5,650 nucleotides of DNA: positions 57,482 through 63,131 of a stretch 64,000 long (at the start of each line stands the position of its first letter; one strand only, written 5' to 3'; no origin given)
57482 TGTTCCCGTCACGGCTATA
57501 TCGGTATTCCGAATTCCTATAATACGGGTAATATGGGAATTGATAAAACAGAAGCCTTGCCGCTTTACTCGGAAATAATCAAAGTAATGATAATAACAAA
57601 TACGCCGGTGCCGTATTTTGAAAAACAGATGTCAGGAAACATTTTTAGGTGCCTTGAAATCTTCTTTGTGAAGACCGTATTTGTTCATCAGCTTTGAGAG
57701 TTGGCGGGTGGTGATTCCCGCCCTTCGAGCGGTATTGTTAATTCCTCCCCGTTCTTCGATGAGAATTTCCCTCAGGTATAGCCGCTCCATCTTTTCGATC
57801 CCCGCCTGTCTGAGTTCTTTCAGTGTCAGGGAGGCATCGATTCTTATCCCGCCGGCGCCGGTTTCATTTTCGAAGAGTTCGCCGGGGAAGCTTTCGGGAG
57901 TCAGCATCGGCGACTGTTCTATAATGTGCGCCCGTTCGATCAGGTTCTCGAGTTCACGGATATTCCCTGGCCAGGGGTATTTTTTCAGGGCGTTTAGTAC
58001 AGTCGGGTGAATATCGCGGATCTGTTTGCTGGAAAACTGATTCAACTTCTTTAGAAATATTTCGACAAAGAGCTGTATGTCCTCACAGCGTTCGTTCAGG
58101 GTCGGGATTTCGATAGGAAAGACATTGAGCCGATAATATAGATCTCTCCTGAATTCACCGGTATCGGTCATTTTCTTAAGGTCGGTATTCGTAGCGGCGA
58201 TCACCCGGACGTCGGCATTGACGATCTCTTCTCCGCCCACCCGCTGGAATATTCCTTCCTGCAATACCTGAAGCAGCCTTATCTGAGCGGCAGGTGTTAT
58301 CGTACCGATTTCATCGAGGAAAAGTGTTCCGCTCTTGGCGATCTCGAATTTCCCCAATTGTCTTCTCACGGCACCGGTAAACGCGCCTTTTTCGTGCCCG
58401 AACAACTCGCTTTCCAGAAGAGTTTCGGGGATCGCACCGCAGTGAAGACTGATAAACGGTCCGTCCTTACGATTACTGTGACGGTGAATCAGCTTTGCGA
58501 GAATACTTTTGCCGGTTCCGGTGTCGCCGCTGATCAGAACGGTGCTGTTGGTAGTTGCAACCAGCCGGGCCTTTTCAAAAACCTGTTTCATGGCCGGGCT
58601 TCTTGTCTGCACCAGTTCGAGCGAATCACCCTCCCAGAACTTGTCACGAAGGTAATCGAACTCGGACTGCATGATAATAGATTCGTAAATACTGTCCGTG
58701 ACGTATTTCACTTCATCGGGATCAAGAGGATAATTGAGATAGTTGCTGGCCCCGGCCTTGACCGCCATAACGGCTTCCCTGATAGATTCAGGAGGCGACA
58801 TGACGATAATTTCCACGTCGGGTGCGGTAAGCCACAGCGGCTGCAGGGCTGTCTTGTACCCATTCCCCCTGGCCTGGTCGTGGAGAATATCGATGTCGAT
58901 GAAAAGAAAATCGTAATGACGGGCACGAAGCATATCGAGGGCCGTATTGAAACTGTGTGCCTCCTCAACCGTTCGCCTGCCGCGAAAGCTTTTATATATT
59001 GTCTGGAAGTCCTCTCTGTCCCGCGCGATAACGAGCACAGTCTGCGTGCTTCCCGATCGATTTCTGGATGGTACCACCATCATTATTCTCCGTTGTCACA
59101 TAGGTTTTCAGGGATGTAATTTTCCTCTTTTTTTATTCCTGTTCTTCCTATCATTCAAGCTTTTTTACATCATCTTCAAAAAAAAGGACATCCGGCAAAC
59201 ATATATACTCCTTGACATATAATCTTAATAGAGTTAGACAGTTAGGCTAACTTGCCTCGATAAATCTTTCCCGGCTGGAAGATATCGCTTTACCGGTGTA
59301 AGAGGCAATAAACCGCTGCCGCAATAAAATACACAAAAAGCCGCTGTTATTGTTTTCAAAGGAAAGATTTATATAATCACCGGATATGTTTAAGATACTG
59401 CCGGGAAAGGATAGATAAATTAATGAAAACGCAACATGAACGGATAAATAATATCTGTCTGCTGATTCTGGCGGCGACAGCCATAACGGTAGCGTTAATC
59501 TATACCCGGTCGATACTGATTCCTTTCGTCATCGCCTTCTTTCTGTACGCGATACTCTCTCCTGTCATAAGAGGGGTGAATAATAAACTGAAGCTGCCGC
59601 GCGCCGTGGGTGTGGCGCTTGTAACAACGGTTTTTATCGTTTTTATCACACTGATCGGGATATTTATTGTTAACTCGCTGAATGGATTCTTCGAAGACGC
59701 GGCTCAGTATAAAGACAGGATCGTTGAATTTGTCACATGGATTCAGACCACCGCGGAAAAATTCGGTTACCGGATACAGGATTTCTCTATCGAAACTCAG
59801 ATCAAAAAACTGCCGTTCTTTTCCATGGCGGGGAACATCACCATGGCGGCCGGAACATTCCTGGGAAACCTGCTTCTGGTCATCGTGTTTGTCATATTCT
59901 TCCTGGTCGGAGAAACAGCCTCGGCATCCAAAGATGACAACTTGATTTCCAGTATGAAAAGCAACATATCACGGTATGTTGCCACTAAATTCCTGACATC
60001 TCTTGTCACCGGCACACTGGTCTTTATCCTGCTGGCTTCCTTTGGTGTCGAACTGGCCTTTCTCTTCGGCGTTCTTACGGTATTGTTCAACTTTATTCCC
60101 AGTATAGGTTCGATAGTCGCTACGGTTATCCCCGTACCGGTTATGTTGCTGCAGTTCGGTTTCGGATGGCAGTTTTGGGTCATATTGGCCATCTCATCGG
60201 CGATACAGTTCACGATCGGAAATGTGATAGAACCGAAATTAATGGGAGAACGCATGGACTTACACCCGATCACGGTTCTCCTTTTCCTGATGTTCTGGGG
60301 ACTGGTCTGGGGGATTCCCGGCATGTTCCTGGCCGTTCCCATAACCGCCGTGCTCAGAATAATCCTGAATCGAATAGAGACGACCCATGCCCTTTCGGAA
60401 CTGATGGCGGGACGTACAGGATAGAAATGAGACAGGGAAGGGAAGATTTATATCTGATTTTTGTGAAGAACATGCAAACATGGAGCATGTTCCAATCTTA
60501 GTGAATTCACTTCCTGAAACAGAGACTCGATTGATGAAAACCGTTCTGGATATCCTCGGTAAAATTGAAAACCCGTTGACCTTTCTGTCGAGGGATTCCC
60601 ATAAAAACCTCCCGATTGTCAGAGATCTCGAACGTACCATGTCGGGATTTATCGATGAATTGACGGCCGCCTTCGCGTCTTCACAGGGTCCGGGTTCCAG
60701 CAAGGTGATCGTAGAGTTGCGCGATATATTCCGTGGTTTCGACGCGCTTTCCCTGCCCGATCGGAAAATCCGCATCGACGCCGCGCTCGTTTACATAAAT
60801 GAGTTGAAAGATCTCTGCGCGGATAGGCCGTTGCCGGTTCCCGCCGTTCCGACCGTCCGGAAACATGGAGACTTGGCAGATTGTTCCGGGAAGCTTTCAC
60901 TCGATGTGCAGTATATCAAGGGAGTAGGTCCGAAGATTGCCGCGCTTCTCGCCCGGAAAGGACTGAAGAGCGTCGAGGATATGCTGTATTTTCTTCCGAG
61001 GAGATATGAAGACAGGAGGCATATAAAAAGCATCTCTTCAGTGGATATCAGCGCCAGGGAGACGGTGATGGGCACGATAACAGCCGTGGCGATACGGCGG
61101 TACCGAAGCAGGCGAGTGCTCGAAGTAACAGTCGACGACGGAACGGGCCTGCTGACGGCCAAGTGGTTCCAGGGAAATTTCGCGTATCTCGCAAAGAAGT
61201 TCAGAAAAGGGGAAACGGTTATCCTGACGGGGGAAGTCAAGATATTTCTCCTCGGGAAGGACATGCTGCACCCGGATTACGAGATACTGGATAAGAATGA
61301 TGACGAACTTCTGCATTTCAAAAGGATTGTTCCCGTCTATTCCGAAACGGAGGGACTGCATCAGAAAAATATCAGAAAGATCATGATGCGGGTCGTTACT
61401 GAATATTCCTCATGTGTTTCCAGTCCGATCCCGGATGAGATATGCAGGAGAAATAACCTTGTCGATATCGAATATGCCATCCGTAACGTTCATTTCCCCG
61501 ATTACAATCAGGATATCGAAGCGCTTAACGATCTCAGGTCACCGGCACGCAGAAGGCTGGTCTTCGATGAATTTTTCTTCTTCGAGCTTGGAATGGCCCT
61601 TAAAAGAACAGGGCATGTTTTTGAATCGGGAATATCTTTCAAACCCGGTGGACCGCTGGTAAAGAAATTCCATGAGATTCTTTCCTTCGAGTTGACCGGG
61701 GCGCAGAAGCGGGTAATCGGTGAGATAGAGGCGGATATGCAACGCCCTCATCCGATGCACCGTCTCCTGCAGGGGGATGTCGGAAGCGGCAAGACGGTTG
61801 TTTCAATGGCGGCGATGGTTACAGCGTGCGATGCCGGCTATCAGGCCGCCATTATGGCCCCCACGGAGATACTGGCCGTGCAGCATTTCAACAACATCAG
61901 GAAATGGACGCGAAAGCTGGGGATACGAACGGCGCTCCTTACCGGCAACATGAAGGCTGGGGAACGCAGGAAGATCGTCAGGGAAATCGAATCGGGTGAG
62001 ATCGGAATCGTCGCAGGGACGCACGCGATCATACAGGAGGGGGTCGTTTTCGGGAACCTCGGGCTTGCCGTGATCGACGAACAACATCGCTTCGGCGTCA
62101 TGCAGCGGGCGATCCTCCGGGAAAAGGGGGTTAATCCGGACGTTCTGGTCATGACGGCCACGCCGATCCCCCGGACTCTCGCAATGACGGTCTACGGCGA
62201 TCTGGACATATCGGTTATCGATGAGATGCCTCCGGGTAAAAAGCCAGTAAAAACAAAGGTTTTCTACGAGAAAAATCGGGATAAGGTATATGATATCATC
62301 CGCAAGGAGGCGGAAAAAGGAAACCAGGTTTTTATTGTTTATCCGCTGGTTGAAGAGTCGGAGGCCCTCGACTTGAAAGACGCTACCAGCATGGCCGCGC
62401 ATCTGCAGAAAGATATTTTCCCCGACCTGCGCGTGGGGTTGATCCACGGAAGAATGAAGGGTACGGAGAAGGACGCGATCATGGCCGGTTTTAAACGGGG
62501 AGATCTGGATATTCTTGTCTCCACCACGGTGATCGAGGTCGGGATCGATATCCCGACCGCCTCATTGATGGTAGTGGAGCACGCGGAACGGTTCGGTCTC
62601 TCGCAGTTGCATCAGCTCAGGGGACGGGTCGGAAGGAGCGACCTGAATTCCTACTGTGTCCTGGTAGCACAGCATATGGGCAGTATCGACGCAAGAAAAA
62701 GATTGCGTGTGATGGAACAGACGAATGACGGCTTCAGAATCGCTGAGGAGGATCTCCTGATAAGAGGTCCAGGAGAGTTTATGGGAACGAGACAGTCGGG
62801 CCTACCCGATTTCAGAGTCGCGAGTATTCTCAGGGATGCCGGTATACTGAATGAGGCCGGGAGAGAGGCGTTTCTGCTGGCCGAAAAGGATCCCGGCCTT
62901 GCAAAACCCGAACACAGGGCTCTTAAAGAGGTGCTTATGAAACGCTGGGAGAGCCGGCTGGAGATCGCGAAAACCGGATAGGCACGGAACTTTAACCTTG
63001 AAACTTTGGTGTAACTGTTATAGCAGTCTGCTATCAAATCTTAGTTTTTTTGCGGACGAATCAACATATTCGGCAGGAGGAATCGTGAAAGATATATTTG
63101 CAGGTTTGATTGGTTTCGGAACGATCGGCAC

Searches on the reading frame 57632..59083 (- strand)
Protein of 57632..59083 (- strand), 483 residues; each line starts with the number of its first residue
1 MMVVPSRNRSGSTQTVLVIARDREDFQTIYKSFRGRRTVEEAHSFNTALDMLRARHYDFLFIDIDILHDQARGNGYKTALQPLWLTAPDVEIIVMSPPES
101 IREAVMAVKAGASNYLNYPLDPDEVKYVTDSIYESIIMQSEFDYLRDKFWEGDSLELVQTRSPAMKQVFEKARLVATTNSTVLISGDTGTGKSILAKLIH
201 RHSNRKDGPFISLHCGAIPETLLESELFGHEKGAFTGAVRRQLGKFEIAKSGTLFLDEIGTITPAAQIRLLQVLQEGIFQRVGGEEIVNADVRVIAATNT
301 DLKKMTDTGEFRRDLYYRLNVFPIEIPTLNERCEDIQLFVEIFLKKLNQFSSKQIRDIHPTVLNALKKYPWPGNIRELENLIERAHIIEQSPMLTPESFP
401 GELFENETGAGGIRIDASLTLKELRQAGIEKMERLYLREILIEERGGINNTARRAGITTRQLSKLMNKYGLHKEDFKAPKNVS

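Call 79: search_protein_families(library=pfam, proteins=[window:57632-59083:-], max_evalue=0.00001)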
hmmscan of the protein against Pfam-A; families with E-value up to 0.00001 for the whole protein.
window:57632-59083:- (483 aa): 8 families
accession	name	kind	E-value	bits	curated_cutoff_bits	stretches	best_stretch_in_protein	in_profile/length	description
PF00158.32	Sigma54_activat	-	1.6e-68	230.1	20.2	1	160-325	3-168/168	Sigma-54 interaction domain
PF25601.1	AAA_lid_14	-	5.5e-23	81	27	1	331-408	2-79/87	AAA+ ATPase lid domain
PF14532.12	Sigma54_activ_2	-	8.7e-18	65.3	25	1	161-329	3-138/138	Sigma-54 interaction domain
PF07728.20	AAA_5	-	8.7e-09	35.9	22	1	182-300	2-123/139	AAA domain (dynein-related subfamily)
PF00004.35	AAA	-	4.5e-08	34.1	21.2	1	182-300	1-110/131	ATPase family associated with various cellular activities (AAA)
PF00072.30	Response_reg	-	3.1e-07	31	30.2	1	36-125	23-106/111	Response regulator receiver domain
PF07724.20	AAA_2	-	5.6e-07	30.2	27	1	180-310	4-135/166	AAA domain (Cdc48 subfamily)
PF13191.12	AAA_16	-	9.1e-06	26.7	32.6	0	173-275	20-121/167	AAA ATPase domain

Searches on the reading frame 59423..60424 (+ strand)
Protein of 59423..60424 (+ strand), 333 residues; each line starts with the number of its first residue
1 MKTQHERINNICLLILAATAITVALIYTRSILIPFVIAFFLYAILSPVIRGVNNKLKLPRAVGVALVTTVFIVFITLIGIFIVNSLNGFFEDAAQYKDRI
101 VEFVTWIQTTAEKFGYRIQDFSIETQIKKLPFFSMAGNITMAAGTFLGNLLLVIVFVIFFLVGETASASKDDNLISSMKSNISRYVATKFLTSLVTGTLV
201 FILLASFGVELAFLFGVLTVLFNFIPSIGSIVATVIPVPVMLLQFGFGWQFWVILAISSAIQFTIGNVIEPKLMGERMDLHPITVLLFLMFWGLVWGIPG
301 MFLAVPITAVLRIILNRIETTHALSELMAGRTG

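Call 79: search_protein_families(library=pfam, proteins=[window:59423-60424:+], max_evalue=0.00001)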
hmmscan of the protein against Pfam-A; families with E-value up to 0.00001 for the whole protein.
window:59423-60424:+ (333 aa): 1 family
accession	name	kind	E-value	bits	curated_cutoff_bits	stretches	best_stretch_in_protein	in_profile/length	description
PF01594.21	AI-2E_transport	-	1.9e-52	178.9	34.3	1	13-318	2-326/327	AI-2E family transporter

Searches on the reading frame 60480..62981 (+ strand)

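Call 79: search_protein_families(library=pfam, proteins=[window:60480-62981:+], max_evalue=0.00001)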
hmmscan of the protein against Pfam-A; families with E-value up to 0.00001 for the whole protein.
window:60480-62981:+ (833 aa): 6 families
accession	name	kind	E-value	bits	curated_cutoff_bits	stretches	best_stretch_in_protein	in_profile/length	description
PF17191.10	RecG_wedge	-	1.7e-32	112.7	23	1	142-307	1-160/162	RecG wedge domain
PF00271.37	Helicase_C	-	1.2e-24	87.2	23.5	1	601-720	4-109/110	Helicase conserved C-terminal domain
PF00270.35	DEAD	-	1.7e-22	80.4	26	1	409-568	4-165/167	DEAD/DEAH box helicase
PF19833.4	RecG_dom3_C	-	4.8e-15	55.8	26.8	1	748-821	1-75/87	ATP-dependent DNA helicase RecG, domain 3, C-terminal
PF01336.31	tRNA_anti-codon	-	6.2e-09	36.1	27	1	195-269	2-74/75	OB-fold nucleic acid binding domain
PF04851.21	ResIII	-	3.7e-08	33.9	22.5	1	403-562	2-162/164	Type III restriction enzyme, res subunit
